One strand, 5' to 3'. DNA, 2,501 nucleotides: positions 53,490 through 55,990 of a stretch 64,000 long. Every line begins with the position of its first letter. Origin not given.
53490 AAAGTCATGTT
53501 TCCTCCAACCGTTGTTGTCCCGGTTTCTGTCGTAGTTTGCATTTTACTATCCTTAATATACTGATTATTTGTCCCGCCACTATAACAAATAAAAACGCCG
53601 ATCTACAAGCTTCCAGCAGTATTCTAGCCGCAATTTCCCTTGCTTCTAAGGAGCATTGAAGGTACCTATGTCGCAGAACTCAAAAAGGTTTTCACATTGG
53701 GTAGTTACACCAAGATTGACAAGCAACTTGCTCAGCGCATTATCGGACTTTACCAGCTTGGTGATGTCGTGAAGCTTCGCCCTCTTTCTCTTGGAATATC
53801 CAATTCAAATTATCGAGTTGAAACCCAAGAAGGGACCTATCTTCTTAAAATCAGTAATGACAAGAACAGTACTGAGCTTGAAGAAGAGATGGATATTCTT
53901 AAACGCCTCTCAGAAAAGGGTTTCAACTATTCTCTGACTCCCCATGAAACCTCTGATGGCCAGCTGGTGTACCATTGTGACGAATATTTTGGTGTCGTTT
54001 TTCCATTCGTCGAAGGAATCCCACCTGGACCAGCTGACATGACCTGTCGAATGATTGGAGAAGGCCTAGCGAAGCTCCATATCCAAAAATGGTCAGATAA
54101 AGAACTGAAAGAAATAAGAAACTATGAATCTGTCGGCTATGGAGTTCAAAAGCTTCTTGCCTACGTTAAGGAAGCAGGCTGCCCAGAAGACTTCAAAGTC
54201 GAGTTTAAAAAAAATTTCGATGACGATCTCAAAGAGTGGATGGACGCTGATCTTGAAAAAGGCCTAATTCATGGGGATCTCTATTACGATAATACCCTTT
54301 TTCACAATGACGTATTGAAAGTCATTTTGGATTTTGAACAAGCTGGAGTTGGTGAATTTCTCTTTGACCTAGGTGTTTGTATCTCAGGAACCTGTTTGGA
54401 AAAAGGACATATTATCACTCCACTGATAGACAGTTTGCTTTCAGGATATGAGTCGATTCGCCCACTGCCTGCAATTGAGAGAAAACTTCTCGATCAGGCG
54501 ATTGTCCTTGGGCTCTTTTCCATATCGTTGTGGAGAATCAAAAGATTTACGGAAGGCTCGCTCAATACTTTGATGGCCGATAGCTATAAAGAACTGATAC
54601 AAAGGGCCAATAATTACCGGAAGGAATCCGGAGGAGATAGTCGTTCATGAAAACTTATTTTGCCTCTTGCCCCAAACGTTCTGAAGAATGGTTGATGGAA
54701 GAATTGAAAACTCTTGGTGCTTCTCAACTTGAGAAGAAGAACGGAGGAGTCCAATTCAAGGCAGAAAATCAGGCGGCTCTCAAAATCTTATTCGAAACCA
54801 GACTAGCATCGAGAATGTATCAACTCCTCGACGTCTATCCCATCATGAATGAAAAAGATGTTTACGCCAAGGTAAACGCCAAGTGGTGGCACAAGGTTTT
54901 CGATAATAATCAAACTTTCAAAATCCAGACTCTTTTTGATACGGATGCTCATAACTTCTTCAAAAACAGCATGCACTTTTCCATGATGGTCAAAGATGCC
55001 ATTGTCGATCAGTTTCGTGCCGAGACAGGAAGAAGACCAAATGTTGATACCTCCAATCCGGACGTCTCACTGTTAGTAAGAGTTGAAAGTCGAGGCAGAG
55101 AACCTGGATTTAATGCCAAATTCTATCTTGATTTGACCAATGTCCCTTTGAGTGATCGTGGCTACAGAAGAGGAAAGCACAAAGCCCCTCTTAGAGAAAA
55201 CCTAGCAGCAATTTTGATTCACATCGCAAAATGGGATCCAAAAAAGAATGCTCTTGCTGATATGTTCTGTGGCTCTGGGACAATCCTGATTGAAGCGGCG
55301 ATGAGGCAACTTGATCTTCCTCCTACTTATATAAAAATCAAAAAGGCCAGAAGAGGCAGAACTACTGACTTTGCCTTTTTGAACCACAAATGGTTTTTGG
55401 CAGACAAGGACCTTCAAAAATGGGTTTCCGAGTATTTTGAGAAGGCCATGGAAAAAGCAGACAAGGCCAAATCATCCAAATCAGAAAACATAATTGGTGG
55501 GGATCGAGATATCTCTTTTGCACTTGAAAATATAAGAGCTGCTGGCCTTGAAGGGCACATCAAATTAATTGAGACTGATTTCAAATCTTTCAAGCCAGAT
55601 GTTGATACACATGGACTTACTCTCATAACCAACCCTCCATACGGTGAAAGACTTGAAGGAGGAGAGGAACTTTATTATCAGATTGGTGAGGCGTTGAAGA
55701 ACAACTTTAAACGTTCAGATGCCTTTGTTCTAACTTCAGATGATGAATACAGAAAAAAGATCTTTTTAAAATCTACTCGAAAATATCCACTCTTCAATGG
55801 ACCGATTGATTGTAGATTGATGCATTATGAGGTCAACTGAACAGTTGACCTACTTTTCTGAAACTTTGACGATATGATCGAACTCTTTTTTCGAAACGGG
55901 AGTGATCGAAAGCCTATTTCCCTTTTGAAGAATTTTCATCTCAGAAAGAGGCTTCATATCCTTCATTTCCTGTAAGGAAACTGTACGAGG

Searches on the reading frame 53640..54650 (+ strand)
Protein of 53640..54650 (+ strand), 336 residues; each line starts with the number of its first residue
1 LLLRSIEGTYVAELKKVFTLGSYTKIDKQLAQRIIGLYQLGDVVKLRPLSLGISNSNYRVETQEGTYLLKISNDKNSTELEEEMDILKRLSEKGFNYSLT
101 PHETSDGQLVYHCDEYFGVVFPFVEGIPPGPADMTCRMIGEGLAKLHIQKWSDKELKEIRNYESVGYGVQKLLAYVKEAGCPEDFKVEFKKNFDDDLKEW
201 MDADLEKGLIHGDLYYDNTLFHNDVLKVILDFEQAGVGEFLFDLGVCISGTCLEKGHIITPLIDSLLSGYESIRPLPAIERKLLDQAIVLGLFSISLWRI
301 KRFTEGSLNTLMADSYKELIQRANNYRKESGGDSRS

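Call 72: search_protein_families(library=pfam, proteins=[window:53640-54650:+], max_evalue=0.001)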
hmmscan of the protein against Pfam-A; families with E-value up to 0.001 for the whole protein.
window:53640-54650:+ (336 aa): 2 families
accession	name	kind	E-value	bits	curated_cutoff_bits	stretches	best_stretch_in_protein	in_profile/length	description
PF01636.29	APH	-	4.4e-25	89.3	23.2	1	46-274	2-237/239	Phosphotransferase enzyme family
PF03881.20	Fructosamin_kin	-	4.2e-05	23.4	22.4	0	44-148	20-116/288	Fructosamine kinase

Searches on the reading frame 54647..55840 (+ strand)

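Call 72: search_protein_families(library=pfam, proteins=[window:54647-55840:+], max_evalue=0.001)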
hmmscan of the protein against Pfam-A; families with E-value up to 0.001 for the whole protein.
window:54647-55840:+ (397 aa): 3 families
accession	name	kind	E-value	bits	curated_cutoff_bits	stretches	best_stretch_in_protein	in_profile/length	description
PF01170.24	UPF0020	-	4.6e-31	108.5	22.3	1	171-391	1-195/197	RMKL-like, methyltransferase domain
PF02926.22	THUMP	-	3.1e-12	47.2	20.6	1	68-147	3-75/84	THUMP domain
PF22020.1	RlmL_1st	-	1.5e-09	38.1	27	1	3-56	1-53/55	RlmL ferredoxin-like domain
